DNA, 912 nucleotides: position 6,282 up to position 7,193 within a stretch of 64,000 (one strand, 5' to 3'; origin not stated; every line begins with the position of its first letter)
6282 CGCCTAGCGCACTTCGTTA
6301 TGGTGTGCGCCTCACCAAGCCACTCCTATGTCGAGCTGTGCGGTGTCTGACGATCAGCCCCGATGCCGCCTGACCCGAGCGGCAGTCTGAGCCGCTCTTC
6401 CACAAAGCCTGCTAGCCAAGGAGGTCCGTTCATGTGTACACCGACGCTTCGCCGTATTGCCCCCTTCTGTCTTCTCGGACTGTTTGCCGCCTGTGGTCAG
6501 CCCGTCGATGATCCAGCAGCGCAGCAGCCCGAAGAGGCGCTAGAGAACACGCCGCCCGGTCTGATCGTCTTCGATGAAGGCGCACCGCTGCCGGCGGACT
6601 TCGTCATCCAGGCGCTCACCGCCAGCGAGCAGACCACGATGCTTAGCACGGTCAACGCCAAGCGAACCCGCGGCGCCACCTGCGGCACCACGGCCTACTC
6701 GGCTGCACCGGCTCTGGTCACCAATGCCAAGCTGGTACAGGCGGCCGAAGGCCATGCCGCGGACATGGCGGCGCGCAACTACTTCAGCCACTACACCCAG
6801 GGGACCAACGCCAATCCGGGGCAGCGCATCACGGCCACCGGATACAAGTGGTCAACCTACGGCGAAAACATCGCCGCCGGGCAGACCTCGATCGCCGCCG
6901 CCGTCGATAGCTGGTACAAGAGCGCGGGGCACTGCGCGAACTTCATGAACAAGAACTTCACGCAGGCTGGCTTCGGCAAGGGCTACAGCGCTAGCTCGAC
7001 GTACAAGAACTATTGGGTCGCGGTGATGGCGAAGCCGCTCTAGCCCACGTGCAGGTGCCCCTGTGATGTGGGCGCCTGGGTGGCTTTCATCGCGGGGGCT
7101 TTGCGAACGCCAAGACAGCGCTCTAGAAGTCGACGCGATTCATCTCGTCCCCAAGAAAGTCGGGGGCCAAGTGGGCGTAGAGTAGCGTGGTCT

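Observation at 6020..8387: E2: about 2.4-kb minimal integrative element (integrase plus CAP-domain lipoprotein) in mirror orientation to E1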

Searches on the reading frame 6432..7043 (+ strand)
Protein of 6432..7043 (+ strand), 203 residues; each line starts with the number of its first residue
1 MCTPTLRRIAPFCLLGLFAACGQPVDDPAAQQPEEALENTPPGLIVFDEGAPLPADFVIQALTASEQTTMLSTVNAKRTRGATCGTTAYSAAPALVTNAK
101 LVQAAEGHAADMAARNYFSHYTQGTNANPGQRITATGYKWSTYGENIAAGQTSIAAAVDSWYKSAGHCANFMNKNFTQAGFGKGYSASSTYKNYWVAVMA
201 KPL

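Call 8: search_protein_families(library=pfam, proteins=[window:6432-7043:+], max_evalue=0.01)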
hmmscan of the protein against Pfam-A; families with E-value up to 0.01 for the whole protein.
window:6432-7043:+ (203 aa): 1 family
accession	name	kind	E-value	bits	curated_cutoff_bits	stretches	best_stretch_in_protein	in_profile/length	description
PF00188.32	CAP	-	2.9e-17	64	21.1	1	72-198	2-116/117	Cysteine-rich secretory protein family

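Call 54: search_protein_families(library=ncbifam, proteins=[window:6432-7043:+], max_evalue=0.001)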
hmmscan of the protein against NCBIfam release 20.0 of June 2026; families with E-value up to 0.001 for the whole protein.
window:6432-7043:+ (203 aa): 2 families
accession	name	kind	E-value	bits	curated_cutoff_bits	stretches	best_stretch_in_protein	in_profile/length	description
TIGR02909.1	spore_YkwD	subfamily_domain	2.5e-19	69.4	171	1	92-199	21-125/127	uncharacterized protein, YkwD family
NF052539.1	DivAsocLipDalA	equivalog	4.9e-12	46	200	1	50-199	30-168/169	divisome-associated lipoprotein DalA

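Call 55: search_protein_families(library=phrogs, proteins=[window:6432-7043:+], max_evalue=0.001)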
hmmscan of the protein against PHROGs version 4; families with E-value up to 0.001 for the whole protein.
window:6432-7043:+ (203 aa): 1 family
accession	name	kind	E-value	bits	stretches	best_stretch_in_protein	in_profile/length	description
phrog_16914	-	moron, auxiliary metabolic gene and host takeover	7.4e-16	59.5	1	94-198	95-196/200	sporulation protein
